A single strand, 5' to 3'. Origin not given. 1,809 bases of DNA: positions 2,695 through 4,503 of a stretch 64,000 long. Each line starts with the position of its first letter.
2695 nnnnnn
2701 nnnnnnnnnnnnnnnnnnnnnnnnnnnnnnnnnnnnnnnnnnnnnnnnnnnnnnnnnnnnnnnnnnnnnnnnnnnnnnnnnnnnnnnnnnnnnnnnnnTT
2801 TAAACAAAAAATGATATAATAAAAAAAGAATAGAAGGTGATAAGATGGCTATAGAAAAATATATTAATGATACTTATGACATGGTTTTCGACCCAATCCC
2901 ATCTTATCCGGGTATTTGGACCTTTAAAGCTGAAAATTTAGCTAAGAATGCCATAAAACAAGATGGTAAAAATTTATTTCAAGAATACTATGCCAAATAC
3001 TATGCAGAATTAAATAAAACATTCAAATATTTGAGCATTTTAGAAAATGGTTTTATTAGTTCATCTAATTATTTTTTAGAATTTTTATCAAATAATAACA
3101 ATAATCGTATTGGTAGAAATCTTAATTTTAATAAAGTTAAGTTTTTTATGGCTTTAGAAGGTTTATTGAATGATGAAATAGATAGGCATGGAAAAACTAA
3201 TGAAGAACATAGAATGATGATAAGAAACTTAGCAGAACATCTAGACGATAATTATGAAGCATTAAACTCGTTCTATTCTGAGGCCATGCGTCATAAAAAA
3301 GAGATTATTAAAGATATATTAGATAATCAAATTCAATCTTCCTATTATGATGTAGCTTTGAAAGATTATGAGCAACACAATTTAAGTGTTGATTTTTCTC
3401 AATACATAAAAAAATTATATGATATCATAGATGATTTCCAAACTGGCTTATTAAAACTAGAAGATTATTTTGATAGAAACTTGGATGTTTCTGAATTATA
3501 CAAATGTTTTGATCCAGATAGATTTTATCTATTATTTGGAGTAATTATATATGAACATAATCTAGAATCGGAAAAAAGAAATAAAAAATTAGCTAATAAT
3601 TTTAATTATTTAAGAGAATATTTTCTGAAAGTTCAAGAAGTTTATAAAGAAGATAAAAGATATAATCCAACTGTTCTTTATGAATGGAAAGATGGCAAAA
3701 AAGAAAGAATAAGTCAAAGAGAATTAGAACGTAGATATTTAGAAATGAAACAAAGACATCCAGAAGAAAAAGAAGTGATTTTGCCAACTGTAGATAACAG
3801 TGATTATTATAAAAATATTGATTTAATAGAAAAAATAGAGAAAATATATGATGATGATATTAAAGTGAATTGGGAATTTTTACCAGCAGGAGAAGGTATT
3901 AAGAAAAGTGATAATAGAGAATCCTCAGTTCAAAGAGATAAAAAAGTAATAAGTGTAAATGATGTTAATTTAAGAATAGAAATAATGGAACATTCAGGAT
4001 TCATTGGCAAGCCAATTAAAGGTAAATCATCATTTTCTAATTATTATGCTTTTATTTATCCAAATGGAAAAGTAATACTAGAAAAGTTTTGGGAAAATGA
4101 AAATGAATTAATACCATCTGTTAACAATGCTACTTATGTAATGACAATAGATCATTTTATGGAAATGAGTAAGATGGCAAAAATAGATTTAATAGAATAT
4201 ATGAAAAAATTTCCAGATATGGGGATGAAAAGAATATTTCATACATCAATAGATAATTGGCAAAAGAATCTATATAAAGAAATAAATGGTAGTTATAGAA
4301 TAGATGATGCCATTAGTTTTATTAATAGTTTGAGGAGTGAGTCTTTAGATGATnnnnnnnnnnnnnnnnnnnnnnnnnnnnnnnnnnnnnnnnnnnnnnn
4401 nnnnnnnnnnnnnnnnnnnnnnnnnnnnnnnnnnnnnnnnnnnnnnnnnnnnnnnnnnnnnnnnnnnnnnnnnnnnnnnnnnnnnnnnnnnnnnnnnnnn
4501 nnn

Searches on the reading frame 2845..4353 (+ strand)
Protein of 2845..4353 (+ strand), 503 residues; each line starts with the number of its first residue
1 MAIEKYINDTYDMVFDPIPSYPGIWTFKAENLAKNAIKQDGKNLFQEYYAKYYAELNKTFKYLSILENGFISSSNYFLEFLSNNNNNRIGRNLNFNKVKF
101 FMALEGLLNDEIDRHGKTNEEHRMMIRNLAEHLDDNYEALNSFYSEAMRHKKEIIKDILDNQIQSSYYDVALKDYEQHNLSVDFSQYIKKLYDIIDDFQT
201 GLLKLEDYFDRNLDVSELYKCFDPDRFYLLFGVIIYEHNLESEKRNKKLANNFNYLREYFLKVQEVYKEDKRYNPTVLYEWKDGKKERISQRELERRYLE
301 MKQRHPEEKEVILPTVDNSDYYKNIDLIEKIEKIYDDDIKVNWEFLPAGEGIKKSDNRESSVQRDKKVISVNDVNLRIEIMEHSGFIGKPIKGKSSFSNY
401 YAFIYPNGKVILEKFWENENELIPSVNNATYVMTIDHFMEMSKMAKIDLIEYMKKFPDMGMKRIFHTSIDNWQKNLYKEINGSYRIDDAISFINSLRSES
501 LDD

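Call 6: search_protein_families(library=pfam, proteins=[window:2845-4353:+], max_evalue=0.1)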
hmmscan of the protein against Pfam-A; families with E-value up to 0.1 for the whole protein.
window:2845-4353:+ (503 aa): 2 families
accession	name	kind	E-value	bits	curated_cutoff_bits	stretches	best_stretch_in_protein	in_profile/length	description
PF25825.1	SAPC2_N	-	0.01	16.1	27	1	180-208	2-30/80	SAPC2 EF-hand like N-terminal domain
PF04055.27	Radical_SAM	-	0.011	16.3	29.5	0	281-341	20-80/166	Radical SAM superfamily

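Call 7: search_protein_families(library=ncbifam, proteins=[window:2845-4353:+], max_evalue=1)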
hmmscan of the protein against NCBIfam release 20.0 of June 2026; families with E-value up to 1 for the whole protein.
window:2845-4353:+ (503 aa): 0 families

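Call 8: search_protein_families(library=padloc, proteins=[window:2845-4353:+], max_evalue=1)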
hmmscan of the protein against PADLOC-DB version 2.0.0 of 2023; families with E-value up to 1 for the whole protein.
window:2845-4353:+ (503 aa): 0 families

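Call 9: search_protein_families(library=phrogs, proteins=[window:2845-4353:+], max_evalue=1)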
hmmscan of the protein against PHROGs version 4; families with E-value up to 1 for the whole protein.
window:2845-4353:+ (503 aa): 1 family
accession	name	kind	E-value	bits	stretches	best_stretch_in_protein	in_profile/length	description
phrog_5206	-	unknown function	0.41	11.9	0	127-150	48-74/78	-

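Call 10: find_homologous_proteins(query=window:2845-4353:+, max_evalue=0.001)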
Query window:2845-4353:+ (503 aa): 64 proteins with E <= 0.001 among 8000 candidates.
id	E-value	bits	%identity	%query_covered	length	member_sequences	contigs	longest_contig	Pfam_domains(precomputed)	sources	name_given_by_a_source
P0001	0.0e+0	1121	100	100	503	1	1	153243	-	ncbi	-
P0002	3.1e-158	546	52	100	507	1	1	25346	-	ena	-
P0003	1.1e-153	531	50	100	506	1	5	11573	-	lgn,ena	-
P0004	7.4e-149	515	48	100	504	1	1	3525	-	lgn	-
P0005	8.7e-149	515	48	100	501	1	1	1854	-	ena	-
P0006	6.3e-147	509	50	100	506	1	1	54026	-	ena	-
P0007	8.9e-145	502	48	100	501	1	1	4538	-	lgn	-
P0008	8.9e-145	502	47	99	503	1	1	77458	-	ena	-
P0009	1.2e-143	498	49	97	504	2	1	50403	-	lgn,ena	-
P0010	2.8e-143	497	48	100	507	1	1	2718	-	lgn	-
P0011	1.8e-142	494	48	100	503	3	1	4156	-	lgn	-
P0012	5.2e-142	493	49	99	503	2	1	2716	-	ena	-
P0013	5.2e-141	489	48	100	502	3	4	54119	-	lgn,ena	-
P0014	1.4e-140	488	48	97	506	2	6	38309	-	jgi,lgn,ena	-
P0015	2.2e-139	484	47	97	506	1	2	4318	-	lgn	-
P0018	3.9e-136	473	48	99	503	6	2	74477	-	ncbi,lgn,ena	-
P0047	1.7e-121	425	44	97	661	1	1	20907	-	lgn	-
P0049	5.5e-121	423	41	100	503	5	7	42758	-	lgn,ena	-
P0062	2.4e-71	259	37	98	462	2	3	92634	-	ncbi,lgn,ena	-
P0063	3.8e-6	44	32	31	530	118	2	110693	-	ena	-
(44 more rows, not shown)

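Call 13: find_encoding_contigs(protein=P0047, flank=8000, max_places=3)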
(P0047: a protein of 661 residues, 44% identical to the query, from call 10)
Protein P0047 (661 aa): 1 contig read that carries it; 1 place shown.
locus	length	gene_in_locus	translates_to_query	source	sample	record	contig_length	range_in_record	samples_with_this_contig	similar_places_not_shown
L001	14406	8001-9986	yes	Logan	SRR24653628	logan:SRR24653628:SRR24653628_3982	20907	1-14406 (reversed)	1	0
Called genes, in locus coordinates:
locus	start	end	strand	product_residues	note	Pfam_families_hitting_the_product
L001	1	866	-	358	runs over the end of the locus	PF25198:Spore_GerAC_N, PF05504:Spore_GerAC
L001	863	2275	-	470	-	PF03323:GerA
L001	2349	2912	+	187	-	PF02557:VanY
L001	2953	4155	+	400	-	PF01938:TRAM (weak), PF05958:tRNA_U5-meth_tr, PF03602:Cons_hypoth95, PF05175:MTS, PF06325:PrmA (weak), PF13847:Methyltransf_31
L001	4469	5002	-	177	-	PF14278:TetR_C_8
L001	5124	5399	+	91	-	-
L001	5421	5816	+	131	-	-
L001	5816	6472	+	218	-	-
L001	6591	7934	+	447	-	PF09587:PGA_cap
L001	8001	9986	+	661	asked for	-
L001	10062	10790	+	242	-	PF01048:PNP_UDP_1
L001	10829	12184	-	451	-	PF02878:PGM_PMM_I, PF02879:PGM_PMM_II, PF02880:PGM_PMM_III, PF00408:PGM_PMM_IV (faint)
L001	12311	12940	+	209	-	PF06161:DUF975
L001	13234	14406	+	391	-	?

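Call 14: find_encoding_contigs(protein=P0008, flank=8000, max_places=3)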
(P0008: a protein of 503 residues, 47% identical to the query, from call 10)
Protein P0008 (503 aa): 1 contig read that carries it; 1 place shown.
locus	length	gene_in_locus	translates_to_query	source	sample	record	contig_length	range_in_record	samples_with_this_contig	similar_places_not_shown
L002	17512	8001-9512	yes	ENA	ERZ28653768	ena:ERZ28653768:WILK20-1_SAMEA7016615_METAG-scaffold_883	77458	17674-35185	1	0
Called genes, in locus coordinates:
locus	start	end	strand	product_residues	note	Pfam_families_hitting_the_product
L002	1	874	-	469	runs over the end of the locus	PF03323:GerA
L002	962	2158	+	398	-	PF01938:TRAM, PF05958:tRNA_U5-meth_tr, PF02475:TRM5-TYW2_MTfase (weak), PF01555:N6_N4_Mtase, PF03602:Cons_hypoth95, PF05175:MTS, PF06325:PrmA (weak), PF13847:Methyltransf_31, +2 more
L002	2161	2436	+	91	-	-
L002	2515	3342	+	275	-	PF02498:Bro-N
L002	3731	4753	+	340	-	PF13310:Virulence_RhuM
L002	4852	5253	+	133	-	PF05014:Nuc_deoxyrib_tr, PF14359:DUF4406 (faint)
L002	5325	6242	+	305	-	PF01966:HD (faint)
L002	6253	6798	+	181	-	PF03352:Adenine_glyco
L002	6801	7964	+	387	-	PF00149:Metallophos (weak), PF09587:PGA_cap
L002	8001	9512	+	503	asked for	-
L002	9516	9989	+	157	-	-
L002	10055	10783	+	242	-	PF01048:PNP_UDP_1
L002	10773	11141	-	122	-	-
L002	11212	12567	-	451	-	PF02878:PGM_PMM_I, PF02879:PGM_PMM_II, PF02880:PGM_PMM_III, PF00408:PGM_PMM_IV (weak)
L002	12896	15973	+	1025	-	PF00133:tRNA-synt_1, PF09334:tRNA-synt_1g, PF01406:tRNA-synt_1e (faint), PF09334:tRNA-synt_1g (weak), PF08264:Anticodon_1, PF19302:DUF5915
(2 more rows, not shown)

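Call 18: search_solved_structures(query=A1, max_evalue=10, show_alignments=2)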
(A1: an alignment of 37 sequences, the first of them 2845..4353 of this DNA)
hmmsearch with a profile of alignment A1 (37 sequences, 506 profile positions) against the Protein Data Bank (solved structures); distinct sequences matched with E-value up to 10: 4.
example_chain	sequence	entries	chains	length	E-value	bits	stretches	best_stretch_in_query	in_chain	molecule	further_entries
4f1h_A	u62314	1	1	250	0.87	11.4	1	64-141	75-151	Tyrosyl-DNA phosphodiesterase 2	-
4f1h_B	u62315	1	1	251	0.88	11.4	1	64-141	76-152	Tyrosyl-DNA phosphodiesterase 2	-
4fpv_A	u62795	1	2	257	0.92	11.4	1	64-141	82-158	Tyrosyl-DNA phosphodiesterase 2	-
6ca4_A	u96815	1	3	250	1.6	10.5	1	64-141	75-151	Tyrosyl-DNA phosphodiesterase 2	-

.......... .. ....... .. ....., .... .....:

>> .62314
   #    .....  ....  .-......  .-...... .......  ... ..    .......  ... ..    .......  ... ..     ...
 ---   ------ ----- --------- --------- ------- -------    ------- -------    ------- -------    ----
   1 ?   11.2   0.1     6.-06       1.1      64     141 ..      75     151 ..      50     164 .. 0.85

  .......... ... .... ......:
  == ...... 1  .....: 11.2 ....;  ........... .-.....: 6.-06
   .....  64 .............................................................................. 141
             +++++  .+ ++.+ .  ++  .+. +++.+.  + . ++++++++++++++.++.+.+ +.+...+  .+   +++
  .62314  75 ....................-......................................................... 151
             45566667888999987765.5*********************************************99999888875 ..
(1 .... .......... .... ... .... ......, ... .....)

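Call 21: find_encoding_contigs(protein=P0063, flank=8000, max_places=3)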
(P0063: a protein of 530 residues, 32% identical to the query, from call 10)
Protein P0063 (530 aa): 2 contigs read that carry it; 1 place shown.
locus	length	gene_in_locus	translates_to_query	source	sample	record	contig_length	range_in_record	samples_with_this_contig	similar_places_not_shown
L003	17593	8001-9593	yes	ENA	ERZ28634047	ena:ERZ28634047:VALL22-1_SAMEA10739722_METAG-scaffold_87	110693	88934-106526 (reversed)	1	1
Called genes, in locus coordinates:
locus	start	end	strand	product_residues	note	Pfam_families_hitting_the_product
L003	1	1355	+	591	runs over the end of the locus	PF13522:GATase_6, PF13537:GATase_7, PF01380:SIS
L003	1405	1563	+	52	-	-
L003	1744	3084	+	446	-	PF01381:HTH_3, PF12844:HTH_19, PF13443:HTH_26, PF13560:HTH_31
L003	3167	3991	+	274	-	PF00990:GGDEF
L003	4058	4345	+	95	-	-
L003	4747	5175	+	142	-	PF12652:CotJB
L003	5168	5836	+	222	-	PF05067:Mn_catalase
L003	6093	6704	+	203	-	PF18907:DUF5662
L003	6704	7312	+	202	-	PF06042:NTP_transf_6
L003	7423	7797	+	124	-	-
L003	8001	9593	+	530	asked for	-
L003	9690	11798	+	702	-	PF05621:TniB (weak), PF23569:NBD_SMAX1, PF00004:AAA, PF17871:AAA_lid_9, PF00004:AAA, PF07724:AAA_2, PF07728:AAA_5, PF10431:ClpB_D2-small, +6 more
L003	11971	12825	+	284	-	-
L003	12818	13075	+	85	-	-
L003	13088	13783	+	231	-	PF00005:ABC_tran, PF13304:AAA_21 (faint)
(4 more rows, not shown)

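Call 23: find_related_loci(query=A1, collection=genome_contigs, flank=6000)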
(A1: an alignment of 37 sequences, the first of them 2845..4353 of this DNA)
Query A1 (503 aa) in genome_contigs; peptide patterns used: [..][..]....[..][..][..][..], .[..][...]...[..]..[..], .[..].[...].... (x = any residue, [..] = any of these).
226 stretches matched a pattern; 38 encode a relative of the query (tblastn E <= 1e-3); 37 distinct loci.
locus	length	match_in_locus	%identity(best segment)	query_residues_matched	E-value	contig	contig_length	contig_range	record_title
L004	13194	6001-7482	47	9-503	8e-145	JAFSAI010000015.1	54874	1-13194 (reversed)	MAG: Bacilli bacterium isolate RGIG2961 Goat_Rectum-1__c220488, whole genome shotgun sequence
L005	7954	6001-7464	46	13-501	6e-143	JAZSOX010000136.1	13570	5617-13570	MAG: Bacilli bacterium isolate T1900044547_TS20190013.MAGScoT_cleanbin_000041 SGB_157_k141_3124002, whole genome shotgun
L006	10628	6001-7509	46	1-501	2e-140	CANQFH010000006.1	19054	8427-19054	MAG: uncultured Bacilli bacterium isolate Lapin-005__bin46 genome assembly, contig: Lapin-005__NODE_3805_length_19054_co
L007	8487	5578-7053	44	1-492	6e-135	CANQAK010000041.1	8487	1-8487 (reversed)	MAG: uncultured Bacilli bacterium isolate Lapin-001__bin81 genome assembly, contig: Lapin-001__NODE_7124_length_8487_cov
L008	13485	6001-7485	43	1-498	1e-131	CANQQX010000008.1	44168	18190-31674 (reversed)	MAG: uncultured Bacilli bacterium isolate Lapin-008__bin51 genome assembly, contig: Lapin-008__NODE_1034_length_44168_co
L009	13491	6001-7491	48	1-498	1e-143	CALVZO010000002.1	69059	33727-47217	MAG: uncultured Bacilli bacterium isolate E20__bin281 genome assembly, contig: E20__k127_1276464, whole genome shotgun s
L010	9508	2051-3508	43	14-501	8e-123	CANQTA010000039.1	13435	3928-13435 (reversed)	MAG: uncultured Bacilli bacterium isolate Lapin-012__bin21 genome assembly, contig: Lapin-012__NODE_5450_length_13435_co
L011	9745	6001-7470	42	1-500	5e-121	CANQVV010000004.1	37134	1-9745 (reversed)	MAG: uncultured Bacilli bacterium isolate Lapin-014__bin22 genome assembly, contig: Lapin-014__NODE_792_length_37134_cov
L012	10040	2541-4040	43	1-501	1e-120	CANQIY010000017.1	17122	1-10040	MAG: uncultured Bacilli bacterium isolate Lapin-027__bin69 genome assembly, contig: Lapin-027__NODE_3065_length_17122_co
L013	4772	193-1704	41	1-500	5e-114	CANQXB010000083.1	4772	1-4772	MAG: uncultured Bacilli bacterium isolate Lapin-024__bin107 genome assembly, contig: Lapin-024__NODE_21338_length_4772_c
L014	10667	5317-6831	40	1-500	2e-112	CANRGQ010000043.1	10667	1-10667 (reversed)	MAG: uncultured Bacilli bacterium isolate Lapin-021__bin69 genome assembly, contig: Lapin-021__NODE_7122_length_10667_co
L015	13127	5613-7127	41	1-500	1e-111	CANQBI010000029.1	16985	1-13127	MAG: uncultured Bacilli bacterium isolate Lapin-002__bin32 genome assembly, contig: Lapin-002__NODE_4366_length_16985_co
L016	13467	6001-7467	41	12-501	3e-109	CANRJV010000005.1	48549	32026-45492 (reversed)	MAG: uncultured Bacilli bacterium isolate Lapin-019__bin1 genome assembly, contig: Lapin-019__NODE_370_length_48549_cov_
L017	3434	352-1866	39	1-500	5e-111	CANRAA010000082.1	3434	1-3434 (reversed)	MAG: uncultured Bacilli bacterium isolate Lapin-017__bin11 genome assembly, contig: Lapin-017__NODE_26931_length_3434_co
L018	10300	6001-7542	40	1-501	1e-108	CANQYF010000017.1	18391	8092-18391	MAG: uncultured Bacilli bacterium isolate Lapin-015__bin82 genome assembly, contig: Lapin-015__NODE_2814_length_18391_co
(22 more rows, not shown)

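Call 33: predict_structure(alignment_id=A1)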
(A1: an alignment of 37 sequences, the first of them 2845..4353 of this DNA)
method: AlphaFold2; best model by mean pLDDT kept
length: 503 residues; sequences in the alignment: 37
mean_pLDDT: 85.0   pTM: 0.74
mean pLDDT of the five models: 85.0, 84.8, 84.3, 83.8, 81.5
residues with pLDDT >= 90: 264; 70-90: 159; 50-70: 63; < 50: 17
segments of 3 or more residues with pLDDT < 50: 338-340, 359-366, 499-503
pLDDT, mean of each block of 10 residues (from residue 1): 80 89 92 96 95 91 78 70 93 94 92 94 93 94 97 97 96 89 93 97 95 95 96 97 93 92 94 97 95 97 84 70 82 60 68 69 52 88 81 81 82 88 83 77 67 68 83 86 63 58 39
secondary structure, 60 per line:
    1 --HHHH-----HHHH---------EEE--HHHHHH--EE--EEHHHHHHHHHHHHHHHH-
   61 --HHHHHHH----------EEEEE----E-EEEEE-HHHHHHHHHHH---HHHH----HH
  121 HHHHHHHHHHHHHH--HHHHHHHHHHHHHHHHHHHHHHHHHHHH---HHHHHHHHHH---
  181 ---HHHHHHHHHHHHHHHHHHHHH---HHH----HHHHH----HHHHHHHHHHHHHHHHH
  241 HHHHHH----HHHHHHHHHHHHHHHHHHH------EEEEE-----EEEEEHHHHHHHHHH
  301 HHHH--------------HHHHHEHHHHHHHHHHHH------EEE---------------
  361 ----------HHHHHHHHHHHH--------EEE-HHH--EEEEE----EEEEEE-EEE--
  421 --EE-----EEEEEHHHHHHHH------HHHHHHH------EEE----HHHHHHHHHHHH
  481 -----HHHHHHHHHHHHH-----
elements in order: H3-6 H12-15 E25-27 H30-35 H44-59 H63-69 E80-84 E91-95 H97-107 H111-114 H119-134 H137-164 H168-177 H184-204 H215-219 H224-246 H251-269 E276-280 E286-290 H291-304 H319-323 H325-336 E343-345 H371-382 E391-393 E400-404 E409-414 E416-418 E430-434 H435-442 H449-455 E462-464 H469-480 H486-498
